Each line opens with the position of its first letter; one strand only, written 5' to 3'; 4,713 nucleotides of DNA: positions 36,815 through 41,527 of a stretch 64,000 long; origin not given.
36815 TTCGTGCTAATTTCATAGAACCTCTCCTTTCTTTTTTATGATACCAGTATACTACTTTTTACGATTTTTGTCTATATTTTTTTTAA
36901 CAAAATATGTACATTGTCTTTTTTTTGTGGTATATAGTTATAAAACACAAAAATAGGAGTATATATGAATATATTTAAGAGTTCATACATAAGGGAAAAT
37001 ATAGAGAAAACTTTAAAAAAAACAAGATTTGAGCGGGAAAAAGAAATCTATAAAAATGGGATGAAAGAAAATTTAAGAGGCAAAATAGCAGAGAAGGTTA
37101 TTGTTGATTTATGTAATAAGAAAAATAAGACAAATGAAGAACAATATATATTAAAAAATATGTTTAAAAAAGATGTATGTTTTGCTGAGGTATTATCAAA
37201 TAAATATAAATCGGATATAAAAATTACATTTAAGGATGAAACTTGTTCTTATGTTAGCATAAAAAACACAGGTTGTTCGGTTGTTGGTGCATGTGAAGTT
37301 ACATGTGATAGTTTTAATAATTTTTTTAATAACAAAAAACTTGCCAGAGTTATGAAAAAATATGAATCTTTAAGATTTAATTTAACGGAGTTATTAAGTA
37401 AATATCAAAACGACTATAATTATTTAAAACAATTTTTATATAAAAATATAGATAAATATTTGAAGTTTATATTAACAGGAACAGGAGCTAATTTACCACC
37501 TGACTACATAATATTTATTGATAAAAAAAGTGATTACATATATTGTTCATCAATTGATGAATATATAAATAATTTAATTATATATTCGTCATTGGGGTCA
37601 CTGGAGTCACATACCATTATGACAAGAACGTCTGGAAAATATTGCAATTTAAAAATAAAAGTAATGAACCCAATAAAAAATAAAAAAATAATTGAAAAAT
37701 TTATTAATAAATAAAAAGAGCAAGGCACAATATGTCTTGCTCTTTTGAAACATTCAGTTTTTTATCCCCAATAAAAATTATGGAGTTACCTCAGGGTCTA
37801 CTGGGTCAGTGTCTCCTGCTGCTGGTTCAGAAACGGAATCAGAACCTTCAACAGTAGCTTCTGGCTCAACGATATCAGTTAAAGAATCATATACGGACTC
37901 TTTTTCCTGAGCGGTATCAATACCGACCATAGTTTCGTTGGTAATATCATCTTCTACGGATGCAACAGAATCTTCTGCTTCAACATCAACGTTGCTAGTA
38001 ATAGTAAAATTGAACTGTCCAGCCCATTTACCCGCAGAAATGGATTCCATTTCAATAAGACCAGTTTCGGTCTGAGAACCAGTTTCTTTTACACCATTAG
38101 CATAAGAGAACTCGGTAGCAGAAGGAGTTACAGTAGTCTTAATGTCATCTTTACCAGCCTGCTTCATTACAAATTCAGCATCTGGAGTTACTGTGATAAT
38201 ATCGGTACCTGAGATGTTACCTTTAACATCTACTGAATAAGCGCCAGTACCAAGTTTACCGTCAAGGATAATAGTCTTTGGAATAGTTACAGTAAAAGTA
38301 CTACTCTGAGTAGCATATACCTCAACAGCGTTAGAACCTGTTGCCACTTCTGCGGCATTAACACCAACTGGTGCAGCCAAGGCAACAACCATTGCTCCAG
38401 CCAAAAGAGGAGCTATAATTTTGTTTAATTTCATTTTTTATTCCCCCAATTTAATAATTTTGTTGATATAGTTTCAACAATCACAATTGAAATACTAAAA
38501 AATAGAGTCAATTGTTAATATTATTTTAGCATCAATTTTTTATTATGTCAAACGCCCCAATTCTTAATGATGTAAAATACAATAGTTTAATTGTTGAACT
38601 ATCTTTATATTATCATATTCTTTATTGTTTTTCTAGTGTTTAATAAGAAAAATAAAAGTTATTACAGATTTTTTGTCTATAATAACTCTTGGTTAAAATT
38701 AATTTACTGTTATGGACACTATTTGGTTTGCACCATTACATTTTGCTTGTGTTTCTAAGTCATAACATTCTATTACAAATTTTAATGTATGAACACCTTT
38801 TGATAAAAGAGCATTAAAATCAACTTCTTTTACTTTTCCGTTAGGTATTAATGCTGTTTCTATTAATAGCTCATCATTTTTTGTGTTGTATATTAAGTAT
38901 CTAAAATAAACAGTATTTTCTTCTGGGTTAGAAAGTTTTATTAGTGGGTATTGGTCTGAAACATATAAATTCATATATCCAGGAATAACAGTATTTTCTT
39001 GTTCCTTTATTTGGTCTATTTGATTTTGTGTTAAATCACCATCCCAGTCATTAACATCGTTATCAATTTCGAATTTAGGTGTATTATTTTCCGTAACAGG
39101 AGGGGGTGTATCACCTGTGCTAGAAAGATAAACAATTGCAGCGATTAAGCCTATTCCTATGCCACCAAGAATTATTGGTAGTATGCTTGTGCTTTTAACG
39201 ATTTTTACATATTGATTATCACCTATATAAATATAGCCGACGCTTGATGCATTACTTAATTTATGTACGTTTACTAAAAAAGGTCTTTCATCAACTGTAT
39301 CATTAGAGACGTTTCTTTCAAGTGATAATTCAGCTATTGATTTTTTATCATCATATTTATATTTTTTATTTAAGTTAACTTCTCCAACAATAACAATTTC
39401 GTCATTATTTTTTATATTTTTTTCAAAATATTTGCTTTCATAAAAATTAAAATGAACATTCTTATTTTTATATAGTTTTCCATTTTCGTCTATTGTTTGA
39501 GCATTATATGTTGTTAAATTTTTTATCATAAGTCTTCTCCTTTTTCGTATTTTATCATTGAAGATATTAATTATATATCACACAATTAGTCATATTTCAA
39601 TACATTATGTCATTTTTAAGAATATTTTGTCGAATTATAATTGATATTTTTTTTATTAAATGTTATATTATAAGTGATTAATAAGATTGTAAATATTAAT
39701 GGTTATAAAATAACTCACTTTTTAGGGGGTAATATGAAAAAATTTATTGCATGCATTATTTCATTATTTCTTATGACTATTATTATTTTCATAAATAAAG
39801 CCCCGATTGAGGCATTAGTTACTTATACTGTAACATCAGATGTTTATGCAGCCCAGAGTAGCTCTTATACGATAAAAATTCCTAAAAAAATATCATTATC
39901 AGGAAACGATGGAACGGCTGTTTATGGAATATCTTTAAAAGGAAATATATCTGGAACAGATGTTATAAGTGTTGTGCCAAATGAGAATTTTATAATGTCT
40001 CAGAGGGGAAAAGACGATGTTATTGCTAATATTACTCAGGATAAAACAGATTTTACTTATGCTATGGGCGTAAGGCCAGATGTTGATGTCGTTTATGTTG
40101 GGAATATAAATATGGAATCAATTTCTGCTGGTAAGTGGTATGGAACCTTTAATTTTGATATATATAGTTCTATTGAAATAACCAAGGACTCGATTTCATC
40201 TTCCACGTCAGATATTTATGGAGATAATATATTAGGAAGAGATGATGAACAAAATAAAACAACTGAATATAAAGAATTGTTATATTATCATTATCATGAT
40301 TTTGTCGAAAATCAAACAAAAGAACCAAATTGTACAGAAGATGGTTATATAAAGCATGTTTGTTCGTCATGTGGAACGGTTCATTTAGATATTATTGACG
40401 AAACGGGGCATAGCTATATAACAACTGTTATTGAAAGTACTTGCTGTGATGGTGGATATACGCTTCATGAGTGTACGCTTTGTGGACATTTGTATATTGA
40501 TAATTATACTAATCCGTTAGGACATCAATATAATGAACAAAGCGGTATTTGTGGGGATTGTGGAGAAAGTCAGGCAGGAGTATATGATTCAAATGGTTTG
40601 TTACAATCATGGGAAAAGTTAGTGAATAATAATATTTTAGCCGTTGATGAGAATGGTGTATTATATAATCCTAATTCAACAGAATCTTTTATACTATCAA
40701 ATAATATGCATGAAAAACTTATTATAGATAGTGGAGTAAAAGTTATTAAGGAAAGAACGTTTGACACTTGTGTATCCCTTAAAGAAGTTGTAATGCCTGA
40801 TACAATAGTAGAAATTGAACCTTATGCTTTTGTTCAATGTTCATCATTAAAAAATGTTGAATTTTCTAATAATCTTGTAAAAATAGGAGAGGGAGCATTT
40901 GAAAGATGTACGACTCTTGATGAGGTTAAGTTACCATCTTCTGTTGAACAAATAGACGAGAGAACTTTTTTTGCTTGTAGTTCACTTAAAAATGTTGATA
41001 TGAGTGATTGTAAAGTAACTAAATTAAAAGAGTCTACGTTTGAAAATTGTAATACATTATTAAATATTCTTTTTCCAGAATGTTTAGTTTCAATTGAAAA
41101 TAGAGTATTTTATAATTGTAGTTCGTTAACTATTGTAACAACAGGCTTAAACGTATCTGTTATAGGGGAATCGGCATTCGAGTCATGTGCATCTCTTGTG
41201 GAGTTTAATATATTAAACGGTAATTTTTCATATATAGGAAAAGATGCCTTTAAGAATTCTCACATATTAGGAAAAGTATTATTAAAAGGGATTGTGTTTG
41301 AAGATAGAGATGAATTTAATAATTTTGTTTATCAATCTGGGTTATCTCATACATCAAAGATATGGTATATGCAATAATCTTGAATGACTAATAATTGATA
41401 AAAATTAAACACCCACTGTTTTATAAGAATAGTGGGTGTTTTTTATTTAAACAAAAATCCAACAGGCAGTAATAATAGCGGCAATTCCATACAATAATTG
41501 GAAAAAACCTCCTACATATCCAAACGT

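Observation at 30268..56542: Four diverged paralogs of a large zinc-ribbon plus PcfJ-like protein family in 26 kb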

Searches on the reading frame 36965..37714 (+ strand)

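Call 32: search_protein_families(library=pfam, proteins=[window:36965-37714:+], max_evalue=0.01)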
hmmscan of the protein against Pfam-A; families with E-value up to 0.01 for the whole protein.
window:36965-37714:+ (249 aa): 1 family
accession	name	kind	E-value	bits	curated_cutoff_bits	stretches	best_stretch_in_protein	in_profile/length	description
PF09208.16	Endonuc-MspI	-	1.7e-07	31.5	25.6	1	82-207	95-232/259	Restriction endonuclease MspI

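Call 102: search_protein_families(library=padloc, proteins=[window:36965-37714:+], max_evalue=0.01)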
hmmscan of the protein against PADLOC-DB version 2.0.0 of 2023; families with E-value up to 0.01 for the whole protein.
window:36965-37714:+ (249 aa): 0 families

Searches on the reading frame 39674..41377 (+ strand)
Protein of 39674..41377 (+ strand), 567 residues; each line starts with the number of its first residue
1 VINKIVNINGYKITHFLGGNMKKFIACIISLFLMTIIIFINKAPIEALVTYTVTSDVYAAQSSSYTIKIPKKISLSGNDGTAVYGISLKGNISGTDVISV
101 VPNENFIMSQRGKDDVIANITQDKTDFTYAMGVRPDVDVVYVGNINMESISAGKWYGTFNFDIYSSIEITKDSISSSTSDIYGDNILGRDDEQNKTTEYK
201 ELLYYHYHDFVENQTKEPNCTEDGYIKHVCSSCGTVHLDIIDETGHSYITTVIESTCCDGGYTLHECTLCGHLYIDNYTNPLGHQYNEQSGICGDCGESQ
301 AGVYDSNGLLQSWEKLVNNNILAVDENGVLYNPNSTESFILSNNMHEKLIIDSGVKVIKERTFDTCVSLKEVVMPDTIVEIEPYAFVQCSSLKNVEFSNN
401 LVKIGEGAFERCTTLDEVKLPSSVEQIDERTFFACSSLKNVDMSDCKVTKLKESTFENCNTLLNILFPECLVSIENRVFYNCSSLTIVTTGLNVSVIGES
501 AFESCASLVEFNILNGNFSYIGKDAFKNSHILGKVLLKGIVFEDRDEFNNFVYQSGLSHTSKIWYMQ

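Call 11: search_protein_families(library=pfam, proteins=[window:39674-41377:+], max_evalue=0.001)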
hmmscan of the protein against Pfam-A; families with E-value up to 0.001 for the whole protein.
window:39674-41377:+ (567 aa): 2 families
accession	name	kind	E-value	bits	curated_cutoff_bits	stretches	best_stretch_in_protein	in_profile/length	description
PF13306.12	LRR_5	-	1.7e-41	141.6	27.7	2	342-461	9-125/127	BspA type Leucine rich repeat region (6 copies)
PF13855.12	LRR_8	-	2.2e-08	34.1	27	0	378-420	13-56/61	Leucine rich repeat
